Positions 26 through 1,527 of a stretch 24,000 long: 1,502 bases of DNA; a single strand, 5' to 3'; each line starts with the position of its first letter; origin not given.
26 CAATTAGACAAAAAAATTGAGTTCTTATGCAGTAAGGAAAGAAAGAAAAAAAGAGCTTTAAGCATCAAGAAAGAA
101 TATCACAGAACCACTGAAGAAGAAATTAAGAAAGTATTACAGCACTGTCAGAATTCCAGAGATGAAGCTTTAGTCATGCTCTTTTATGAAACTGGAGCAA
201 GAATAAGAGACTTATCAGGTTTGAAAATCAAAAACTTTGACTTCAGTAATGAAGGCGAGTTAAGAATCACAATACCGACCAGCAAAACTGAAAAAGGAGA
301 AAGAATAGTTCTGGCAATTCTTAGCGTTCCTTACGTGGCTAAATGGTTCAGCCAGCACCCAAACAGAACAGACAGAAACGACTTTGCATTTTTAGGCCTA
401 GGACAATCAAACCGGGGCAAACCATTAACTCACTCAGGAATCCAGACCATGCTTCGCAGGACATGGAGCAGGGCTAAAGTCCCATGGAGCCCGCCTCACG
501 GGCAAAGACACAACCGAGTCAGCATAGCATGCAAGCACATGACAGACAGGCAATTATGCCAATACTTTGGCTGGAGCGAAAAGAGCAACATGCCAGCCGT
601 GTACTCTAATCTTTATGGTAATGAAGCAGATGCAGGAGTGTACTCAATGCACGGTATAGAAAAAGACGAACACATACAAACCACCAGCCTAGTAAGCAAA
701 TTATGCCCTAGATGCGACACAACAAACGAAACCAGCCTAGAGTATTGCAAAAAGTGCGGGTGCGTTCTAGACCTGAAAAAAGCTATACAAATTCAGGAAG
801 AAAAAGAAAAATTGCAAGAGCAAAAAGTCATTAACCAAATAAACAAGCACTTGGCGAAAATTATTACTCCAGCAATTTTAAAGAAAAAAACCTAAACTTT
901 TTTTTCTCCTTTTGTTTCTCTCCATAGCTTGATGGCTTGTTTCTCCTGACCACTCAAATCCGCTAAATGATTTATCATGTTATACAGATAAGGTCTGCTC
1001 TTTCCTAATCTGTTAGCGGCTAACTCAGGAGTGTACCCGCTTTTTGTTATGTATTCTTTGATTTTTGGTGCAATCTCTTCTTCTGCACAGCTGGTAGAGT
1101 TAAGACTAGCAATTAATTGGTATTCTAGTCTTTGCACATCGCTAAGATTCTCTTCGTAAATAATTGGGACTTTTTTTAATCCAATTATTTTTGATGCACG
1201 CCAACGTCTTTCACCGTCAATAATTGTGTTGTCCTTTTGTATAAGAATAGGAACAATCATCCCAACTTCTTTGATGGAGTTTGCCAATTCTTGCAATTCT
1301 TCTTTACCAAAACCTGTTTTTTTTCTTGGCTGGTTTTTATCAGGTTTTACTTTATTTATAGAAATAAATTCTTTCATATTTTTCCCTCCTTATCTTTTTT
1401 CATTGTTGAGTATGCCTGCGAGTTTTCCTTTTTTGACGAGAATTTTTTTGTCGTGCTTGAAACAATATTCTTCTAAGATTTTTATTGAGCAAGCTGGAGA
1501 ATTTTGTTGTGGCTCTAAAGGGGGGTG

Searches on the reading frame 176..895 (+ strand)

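Call 35: search_protein_families(library=pfam, max_evalue=0.01, proteins=[window:176-895:+])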
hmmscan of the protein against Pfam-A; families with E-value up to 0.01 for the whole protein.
window:176-895:+ (239 aa): 3 families
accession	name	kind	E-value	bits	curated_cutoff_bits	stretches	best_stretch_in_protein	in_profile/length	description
PF00589.27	Phage_integrase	-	3.6e-12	46.8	27.1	1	1-146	29-168/172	Phage integrase family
PF24463.1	DUF7577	-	0.0014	18.6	28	1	177-195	5-23/27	Domain of unknown function (DUF7577)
PF12773.13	DZR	-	0.0075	16.8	27.3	0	171-195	21-45/45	Double zinc ribbon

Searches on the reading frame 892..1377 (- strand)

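Call 35: search_protein_families(library=pfam, max_evalue=0.01, proteins=[window:892-1377:-])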
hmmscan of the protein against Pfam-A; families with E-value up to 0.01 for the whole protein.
window:892-1377:- (161 aa): 2 families
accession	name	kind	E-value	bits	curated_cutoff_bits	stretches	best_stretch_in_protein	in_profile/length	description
PF02195.25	ParB_N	-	1.9e-20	73.2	26.3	1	4-91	5-93/95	ParB N-terminal domain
PF17762.8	HTH_ParB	-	0.00061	20.3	22.6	1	101-150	7-55/102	ParB HTH domain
